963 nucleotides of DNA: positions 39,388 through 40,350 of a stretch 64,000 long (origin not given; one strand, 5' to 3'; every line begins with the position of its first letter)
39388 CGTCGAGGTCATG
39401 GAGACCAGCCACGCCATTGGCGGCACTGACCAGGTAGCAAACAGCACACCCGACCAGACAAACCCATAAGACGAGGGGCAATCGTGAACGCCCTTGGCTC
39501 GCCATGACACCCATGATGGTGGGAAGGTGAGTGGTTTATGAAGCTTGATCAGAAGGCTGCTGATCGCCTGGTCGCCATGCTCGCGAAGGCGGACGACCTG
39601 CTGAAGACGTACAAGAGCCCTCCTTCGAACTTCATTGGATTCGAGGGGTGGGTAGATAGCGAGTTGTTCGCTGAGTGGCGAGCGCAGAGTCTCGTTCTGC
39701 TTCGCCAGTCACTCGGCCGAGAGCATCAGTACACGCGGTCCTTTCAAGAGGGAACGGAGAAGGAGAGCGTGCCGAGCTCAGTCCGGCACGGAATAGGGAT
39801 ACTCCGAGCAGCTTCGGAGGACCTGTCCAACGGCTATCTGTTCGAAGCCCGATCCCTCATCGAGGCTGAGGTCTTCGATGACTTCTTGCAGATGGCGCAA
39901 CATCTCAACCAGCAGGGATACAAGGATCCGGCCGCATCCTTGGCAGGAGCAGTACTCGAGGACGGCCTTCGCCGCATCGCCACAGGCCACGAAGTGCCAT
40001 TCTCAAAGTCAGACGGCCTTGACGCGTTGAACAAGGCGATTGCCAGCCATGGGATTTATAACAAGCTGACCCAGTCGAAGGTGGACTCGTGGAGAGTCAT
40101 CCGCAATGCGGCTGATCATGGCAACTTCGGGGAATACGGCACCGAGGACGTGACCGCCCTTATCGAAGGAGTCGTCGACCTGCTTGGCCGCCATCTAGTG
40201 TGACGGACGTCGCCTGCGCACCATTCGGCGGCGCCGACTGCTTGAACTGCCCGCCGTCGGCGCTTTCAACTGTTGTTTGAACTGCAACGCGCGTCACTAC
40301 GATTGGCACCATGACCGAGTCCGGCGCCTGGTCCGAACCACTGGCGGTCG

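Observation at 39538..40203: HEPN-motif (Rx4-6H) protein divergently transcribed from the nuclease operon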

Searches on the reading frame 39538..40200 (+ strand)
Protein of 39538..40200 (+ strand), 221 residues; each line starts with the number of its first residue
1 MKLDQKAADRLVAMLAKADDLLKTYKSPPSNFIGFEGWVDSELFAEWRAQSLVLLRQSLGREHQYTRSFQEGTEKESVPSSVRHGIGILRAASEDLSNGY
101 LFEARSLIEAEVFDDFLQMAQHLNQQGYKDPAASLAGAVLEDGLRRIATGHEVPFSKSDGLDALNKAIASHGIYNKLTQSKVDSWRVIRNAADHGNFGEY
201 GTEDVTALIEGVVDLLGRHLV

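Call 3: search_protein_families(library=pfam, proteins=[window:39538-40200:+], max_evalue=1)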
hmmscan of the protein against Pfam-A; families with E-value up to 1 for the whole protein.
window:39538-40200:+ (221 aa): 0 families

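Call 4: search_protein_families(library=padloc, proteins=[window:39538-40200:+], max_evalue=1)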
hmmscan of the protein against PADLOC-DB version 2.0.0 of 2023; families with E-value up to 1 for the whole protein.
window:39538-40200:+ (221 aa): 0 families

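Call 5: search_protein_families(library=ncbifam, proteins=[window:39538-40200:+], max_evalue=1)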
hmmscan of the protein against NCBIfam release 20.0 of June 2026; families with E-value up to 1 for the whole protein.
window:39538-40200:+ (221 aa): 1 family
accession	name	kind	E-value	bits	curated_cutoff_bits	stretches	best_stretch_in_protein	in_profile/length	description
NF046078.1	STM4504_CBY0614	subfamily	0.12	11.6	150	1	112-186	161-234/281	STM4504/CBY_0614 family protein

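Call 6: find_homologous_proteins(query=window:39538-40200:+, max_evalue=0.001)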
Query window:39538-40200:+ (221 aa): 412 proteins with E <= 0.001 among 1236 candidates; the best 120 are listed.
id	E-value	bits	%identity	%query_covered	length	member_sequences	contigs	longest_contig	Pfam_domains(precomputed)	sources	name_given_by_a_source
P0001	1.2e-140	484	100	100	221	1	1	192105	-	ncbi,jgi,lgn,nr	ncbi:MAG: hypothetical protein QOG53_3615 [Frankiales bacterium]|jgi:hypothetical protein|nr:hypothe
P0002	3.1e-102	359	74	100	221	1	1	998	-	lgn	-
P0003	1.0e-99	351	72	100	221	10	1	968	-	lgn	-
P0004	1.3e-97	344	70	100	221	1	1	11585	-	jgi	jgi:hypothetical protein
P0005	3.5e-97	342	71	100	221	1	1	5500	-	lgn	-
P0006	9.7e-96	338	70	100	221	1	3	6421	-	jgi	jgi:hypothetical protein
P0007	1.7e-95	337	70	100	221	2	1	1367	-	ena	-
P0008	6.5e-95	335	72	95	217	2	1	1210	-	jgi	jgi:hypothetical protein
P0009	1.1e-94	334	68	100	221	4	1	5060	-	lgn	-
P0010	7.8e-92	325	65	100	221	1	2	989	-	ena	-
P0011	2.8e-83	297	62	100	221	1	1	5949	-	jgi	jgi:hypothetical protein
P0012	2.5e-80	287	60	99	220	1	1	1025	-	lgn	-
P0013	5.5e-80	286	58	100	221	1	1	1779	-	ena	-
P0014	2.3e-79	284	61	100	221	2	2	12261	-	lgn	-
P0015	1.4e-78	281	58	100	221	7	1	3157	-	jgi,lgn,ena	-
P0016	1.8e-78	281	60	100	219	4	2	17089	-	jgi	jgi:hypothetical protein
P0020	1.2e-56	210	51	96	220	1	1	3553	PF05168.20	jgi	jgi:hypothetical protein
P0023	5.6e-56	208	49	100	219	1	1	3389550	PF05168.20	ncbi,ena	-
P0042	3.9e-53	198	47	98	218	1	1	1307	PF05168.20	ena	-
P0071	7.8e-51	191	45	100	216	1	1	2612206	PF05168.20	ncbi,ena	-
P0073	1.4e-50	190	43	99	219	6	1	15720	PF05168.20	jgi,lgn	jgi:HEPN domain-containing protein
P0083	1.6e-49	187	45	100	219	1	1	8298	PF05168.20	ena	-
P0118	9.0e-47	178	43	95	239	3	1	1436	PF05168.20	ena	-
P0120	1.5e-46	177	43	100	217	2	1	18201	PF05168.20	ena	-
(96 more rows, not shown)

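Call 7: search_solved_structures(query=window:39538-40200:+, max_evalue=10)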
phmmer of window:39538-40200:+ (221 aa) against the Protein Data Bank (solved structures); distinct sequences matched with E-value up to 10: 2.
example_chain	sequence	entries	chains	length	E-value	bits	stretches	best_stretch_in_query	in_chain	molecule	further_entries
2q2q_A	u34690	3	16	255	0.12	15.4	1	141-215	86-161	Beta-D-hydroxybutyrate dehydrogenase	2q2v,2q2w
6axg_A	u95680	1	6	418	1.3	12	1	86-177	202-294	RAS guanyl-releasing protein 4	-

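Call 10: search_protein_families(library=pfam, alignment_id=A1, max_evalue=0.1)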
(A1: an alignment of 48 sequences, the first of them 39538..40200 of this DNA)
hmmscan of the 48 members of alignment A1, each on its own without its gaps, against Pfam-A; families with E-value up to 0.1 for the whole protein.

A. member 1, window:39538-40200:+ (221 aa): 0 families

B. families by the number of members that match (of 48 scanned): 12 families
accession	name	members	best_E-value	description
PF05168.19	HEPN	33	8.1e-09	HEPN domain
PF17014.10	Mad3_BUB1_I_2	4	0.0068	Putative Mad3/BUB1 like region 1 protein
PF13643.11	DUF4145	3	0.0024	Domain of unknown function (DUF4145)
PF18735.6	HEPN_RiboL-PSP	2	0.024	RiboL-PSP-HEPN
PF02608.20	Bmp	1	0.0035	ABC transporter substrate-binding protein PnrA-like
PF05235.19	CHAD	1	0.005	CHAD domain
PF24525.1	TTC3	1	0.012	TTC3, helical domain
PF24174.1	MsddA-like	1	0.024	Bacterial deaminase MsddA-like domain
PF02277.22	DBI_PRT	1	0.031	Phosphoribosyltransferase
PF14989.11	CCDC32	1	0.036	Coiled-coil domain containing 32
PF25254.1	DUF7856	1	0.059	Family of unknown function (DUF7856)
PF07858.18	LEH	1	0.092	Limonene-1,2-epoxide hydrolase catalytic domain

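Call 11: search_solved_structures(query=A1, max_evalue=10, show_alignments=3)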
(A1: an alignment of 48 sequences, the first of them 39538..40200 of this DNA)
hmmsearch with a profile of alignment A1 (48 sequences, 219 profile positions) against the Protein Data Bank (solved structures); distinct sequences matched with E-value up to 10: 4.
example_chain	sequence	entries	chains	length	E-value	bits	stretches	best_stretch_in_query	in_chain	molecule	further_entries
6umr_A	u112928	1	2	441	0.24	14.1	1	43-124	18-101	Damage-control phosphatase DUF89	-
6umq_A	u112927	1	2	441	0.24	14.1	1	43-124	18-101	Damage-control phosphatase DUF89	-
5u07_B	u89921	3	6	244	0.28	13.9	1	131-209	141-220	Cse2 | Uncharacterized protein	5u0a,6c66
8w6e_A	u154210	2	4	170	1.3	11.8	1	5-55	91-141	HBC599 in complex with wFAP1.1 | wFAP1.1 structure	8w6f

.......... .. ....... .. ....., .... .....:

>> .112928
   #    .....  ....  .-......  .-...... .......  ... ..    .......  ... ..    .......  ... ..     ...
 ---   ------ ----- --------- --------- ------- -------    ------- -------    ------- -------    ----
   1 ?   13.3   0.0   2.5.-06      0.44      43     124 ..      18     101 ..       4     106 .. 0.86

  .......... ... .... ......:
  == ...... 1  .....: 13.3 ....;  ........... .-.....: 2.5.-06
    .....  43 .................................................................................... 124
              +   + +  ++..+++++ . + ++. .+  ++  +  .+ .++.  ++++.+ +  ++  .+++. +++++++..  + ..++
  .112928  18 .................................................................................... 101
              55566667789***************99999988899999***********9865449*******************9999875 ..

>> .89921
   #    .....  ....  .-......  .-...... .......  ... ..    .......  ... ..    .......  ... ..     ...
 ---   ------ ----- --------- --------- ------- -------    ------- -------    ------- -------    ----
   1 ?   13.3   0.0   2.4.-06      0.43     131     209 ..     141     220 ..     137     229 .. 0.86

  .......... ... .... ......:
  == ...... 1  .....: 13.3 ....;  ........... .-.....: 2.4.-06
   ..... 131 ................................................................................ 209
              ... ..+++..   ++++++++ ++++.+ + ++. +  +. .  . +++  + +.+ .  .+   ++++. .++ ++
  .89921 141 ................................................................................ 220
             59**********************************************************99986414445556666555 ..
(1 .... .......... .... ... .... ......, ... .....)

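Call 12: predict_structure(alignment_id=A1)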
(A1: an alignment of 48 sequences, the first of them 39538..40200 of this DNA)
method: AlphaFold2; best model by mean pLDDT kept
length: 221 residues; sequences in the alignment: 48
mean_pLDDT: 92.0   pTM: 0.56
mean pLDDT of the five models: 92.0, 91.8, 91.5, 90.5, 89.4
residues with pLDDT >= 90: 174; 70-90: 32; 50-70: 14; < 50: 1
segments of 3 or more residues with pLDDT < 50: none
pLDDT, mean of each block of 10 residues (from residue 1): 78 97 94 88 98 91 94 95 98 87 57 90 98 98 94 94 97 95 98 96 98 91 65
secondary structure, 60 per line:
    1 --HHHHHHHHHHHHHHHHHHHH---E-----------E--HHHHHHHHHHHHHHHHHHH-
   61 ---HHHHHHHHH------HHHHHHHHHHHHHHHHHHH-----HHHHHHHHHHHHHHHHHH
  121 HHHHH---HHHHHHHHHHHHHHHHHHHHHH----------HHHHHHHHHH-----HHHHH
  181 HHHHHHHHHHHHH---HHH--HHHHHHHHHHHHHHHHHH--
elements in order: H3-22 H41-59 H64-72 H79-97 H103-125 H129-150 H161-170 H176-193 H202-219

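Call 13: search_protein_families(library=pfam, proteins=[P0073, P0023, P0071, P0020, P0118, P0120, P0083, P0042], max_evalue=0.1)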
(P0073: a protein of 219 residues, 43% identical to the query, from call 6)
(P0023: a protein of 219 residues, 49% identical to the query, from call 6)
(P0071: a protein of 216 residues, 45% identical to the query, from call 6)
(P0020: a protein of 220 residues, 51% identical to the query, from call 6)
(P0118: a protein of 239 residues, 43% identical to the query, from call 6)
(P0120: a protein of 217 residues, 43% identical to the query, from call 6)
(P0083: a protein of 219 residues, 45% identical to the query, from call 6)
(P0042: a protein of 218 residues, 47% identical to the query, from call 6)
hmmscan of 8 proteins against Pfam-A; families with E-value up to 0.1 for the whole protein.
P0073 (219 aa): 5 families
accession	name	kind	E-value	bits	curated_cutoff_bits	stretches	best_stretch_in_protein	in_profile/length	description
PF05168.19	HEPN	-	8.1e-09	36.1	22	1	113-215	10-112/117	HEPN domain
PF13643.11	DUF4145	-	0.0024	18.3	23.1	1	121-210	6-87/88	Domain of unknown function (DUF4145)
PF17014.10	Mad3_BUB1_I_2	-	0.0075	16.8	37.6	1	112-186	47-117/128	Putative Mad3/BUB1 like region 1 protein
PF24525.1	TTC3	-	0.012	15.5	27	0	137-184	16-64/250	TTC3, helical domain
PF18735.6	HEPN_RiboL-PSP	-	0.024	15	28.4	1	142-217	125-185/191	RiboL-PSP-HEPN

P0023 (219 aa): 1 family
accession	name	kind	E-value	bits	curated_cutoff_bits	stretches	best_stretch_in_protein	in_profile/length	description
PF05168.19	HEPN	-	2.2e-05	25.1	22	1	113-215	10-112/117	HEPN domain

P0071 (216 aa): 1 family
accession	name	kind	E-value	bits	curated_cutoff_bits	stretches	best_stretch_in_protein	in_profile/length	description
PF05168.19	HEPN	-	1.7e-05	25.4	22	1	111-213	10-112/117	HEPN domain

P0020 (220 aa): 1 family
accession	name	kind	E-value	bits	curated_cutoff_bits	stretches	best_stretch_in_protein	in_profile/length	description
PF05168.19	HEPN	-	2.2e-05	25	22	1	114-216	10-112/117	HEPN domain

P0118 (239 aa): 2 families
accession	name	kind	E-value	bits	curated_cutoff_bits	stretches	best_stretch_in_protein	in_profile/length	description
PF05168.19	HEPN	-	1.2e-05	25.9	22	1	133-235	10-112/117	HEPN domain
PF17014.10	Mad3_BUB1_I_2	-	0.0068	16.9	37.6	1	127-206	42-117/128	Putative Mad3/BUB1 like region 1 protein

P0120 (217 aa): 1 family
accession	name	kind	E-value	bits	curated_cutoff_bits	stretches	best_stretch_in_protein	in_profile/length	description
PF05168.19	HEPN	-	1.3e-05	25.8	22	1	112-214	10-112/117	HEPN domain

P0083 (219 aa): 1 family
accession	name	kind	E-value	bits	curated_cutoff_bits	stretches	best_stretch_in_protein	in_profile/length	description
PF05168.19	HEPN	-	1.2e-06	29.1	22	1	114-215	10-111/117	HEPN domain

P0042 (218 aa): 4 families
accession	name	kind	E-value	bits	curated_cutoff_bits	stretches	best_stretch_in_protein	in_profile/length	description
PF05168.19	HEPN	-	1.8e-07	31.8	22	1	113-216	10-113/117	HEPN domain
PF08513.17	LisH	-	0.044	14.2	21.6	1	118-134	8-24/27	LisH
PF13022.12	HTH_Tnp_1_2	-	0.054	14.1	27.9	1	29-95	29-94/122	Helix-turn-helix of insertion element transposase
PF13712.12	Glyco_tranf_2_5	-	0.076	13.2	27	0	32-95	90-150/210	Glycosyltransferase like family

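Call 17: find_encoding_contigs(protein=P0004, flank=6000, max_places=3)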
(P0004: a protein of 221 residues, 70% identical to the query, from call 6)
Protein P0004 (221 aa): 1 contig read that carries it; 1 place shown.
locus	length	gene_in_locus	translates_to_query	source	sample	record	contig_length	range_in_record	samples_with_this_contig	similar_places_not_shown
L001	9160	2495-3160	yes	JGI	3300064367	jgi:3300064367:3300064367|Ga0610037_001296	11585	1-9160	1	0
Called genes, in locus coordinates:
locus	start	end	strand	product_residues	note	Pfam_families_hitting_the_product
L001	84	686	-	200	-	-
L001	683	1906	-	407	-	PF01381:HTH_3, PF13560:HTH_31, PF06114:Peptidase_M78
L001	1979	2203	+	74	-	PF09954:DUF2188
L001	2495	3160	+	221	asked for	-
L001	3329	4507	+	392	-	PF13565:HTH_32 (weak), PF13683:rve_3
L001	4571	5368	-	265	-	PF05977:MFS_3, PF07690:MFS_1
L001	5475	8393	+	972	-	PF01367:5_3_exonuc (faint), PF12931:TPR_Sec16 (faint), PF13374:TPR_10 (faint), PF13424:TPR_12 (faint), PF13814:Replic_Relax (faint)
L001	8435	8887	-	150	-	-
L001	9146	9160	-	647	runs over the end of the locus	PF00589:Phage_integrase (weak)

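Call 18: fold_search(model_id=the predicted structure, library=pdb)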
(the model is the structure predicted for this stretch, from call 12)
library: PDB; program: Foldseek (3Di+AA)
matches with E <= 10: 245; with E <= 0.001: 0
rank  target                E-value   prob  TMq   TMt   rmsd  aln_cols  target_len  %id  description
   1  5yep_C                4.1e-02  1.00  0.37  0.56   4.6       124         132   10  Crystal structure of SO_3166-SO_3165 from Shewanella oneidensis (released 2018-03-28)
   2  2hsb                  6.4e-02  1.00  0.44  0.74   2.6       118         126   12  Crystal structure of a hepn domain containing protein (af_0298) from archaeoglobus fulgidus at 1.95 A resolution (released 2006-08-15)
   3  6m6w_H                1.1e-01  1.00  0.34  0.52   5.3       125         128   10  Crystal structure the toxin-antitoxin MntA-HpeT mutant-Y104A (released 2020-09-30)
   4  6m6u_G                1.2e-01  1.00  0.37  0.57   4.4       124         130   10  Crystal structure the toxin-antitoxin MntA-HpeT mutant-D39ED41E (released 2020-09-30)
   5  6m6u_H                1.4e-01  1.00  0.39  0.61   3.8       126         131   10  Crystal structure the toxin-antitoxin MntA-HpeT mutant-D39ED41E (released 2020-09-30)
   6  7bxo_G                1.5e-01  0.99  0.33  0.50   5.4       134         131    9  Crystal structure of the toxin-antitoxin with AMP-PNP (released 2020-09-30)
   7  5yep_B                1.8e-01  0.99  0.37  0.56   4.5       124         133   10  Crystal structure of SO_3166-SO_3165 from Shewanella oneidensis (released 2018-03-28)
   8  6m6u_I                1.8e-01  0.99  0.34  0.52   5.2       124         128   11  Crystal structure the toxin-antitoxin MntA-HpeT mutant-D39ED41E (released 2020-09-30)
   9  6m6w_G                2.3e-01  0.97  0.32  0.49   6.1       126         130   11  Crystal structure the toxin-antitoxin MntA-HpeT mutant-Y104A (released 2020-09-30)
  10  2q00_A                2.6e-01  0.99  0.39  0.67   3.2       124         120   15  Crystal structure of the P95883_SULSO protein from Sulfolobus solfataricus. NESG target SsR10. (released 2007-05-29)
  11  6m6u_D                2.6e-01  0.99  0.37  0.56   4.1       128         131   10  Crystal structure the toxin-antitoxin MntA-HpeT mutant-D39ED41E (released 2020-09-30)
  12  7bxo_F                3.3e-01  0.98  0.37  0.56   4.5       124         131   10  Crystal structure of the toxin-antitoxin with AMP-PNP (released 2020-09-30)
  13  7bxo_H                3.3e-01  0.91  0.30  0.46   6.2       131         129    9  Crystal structure of the toxin-antitoxin with AMP-PNP (released 2020-09-30)
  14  7bxo_D                3.8e-01  0.98  0.37  0.56   4.1       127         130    9  Crystal structure of the toxin-antitoxin with AMP-PNP (released 2020-09-30)
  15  6ff6                  3.8e-01  0.25  0.26  0.26  14.7       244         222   13  Crystal structure of novel repeat protein BRIC1 (released 2018-09-05)
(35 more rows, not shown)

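Call 19: find_encoding_contigs(protein=P0016, flank=6000, max_places=3)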
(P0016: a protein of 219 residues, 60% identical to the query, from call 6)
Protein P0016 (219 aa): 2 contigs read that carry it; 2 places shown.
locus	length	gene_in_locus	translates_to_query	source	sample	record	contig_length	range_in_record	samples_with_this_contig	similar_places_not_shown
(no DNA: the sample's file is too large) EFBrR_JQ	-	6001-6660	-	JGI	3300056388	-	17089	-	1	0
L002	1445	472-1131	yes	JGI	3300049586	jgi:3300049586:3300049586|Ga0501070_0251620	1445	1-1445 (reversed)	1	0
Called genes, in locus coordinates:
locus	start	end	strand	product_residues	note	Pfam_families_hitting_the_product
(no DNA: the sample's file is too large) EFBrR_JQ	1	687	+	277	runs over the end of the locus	-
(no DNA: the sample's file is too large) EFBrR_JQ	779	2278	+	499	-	PF00015:MCPsignal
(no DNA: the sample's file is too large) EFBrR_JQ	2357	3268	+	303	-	PF08867:FRG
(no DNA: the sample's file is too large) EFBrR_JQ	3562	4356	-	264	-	PF01695:IstB_IS21, PF00308:Bac_DnaA (weak), PF13604:AAA_30 (faint)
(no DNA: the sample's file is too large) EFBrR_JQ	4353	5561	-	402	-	PF02796:HTH_7 (weak), PF13384:HTH_23 (faint), PF22483:Mu-transpos_C_2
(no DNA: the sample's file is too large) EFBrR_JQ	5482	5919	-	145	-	-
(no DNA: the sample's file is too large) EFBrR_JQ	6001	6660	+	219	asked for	-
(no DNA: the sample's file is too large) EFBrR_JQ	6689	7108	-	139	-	PF27329:Rv1289 (weak)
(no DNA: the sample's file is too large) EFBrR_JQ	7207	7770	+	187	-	-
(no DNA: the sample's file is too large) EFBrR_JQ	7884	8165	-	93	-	PF13560:HTH_31, PF01381:HTH_3, PF13443:HTH_26 (weak)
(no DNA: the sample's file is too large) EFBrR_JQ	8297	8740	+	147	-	PF14373:Imm_superinfect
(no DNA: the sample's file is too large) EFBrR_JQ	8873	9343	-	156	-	-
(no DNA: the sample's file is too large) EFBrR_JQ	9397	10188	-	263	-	-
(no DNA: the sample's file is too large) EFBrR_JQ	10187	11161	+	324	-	-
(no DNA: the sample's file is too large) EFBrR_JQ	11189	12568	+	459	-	PF10412:TrwB_AAD_bind (weak)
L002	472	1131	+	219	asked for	-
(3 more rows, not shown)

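Call 20: find_encoding_contigs(protein=P0014, flank=6000, max_places=3)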
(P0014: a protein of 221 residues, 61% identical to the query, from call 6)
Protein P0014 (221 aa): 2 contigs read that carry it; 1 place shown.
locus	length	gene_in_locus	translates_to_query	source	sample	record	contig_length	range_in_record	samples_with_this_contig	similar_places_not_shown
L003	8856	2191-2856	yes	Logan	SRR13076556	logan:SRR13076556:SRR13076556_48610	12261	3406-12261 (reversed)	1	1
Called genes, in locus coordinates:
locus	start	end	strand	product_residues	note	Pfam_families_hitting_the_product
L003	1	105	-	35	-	?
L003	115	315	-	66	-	-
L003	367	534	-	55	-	-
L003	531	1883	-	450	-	PF10708:DUF2510, PF13250:SNIPE, PF10544:T5orf172, PF13455:MUG113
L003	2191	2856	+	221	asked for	-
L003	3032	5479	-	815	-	PF00069:Pkinase, PF07714:PK_Tyr_Ser-Thr, PF20568:DUF6777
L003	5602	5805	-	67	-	-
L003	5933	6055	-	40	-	-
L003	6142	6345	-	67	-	-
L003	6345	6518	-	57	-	-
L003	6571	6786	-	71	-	-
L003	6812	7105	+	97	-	-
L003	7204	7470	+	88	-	-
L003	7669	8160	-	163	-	-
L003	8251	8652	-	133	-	PF00072:Response_reg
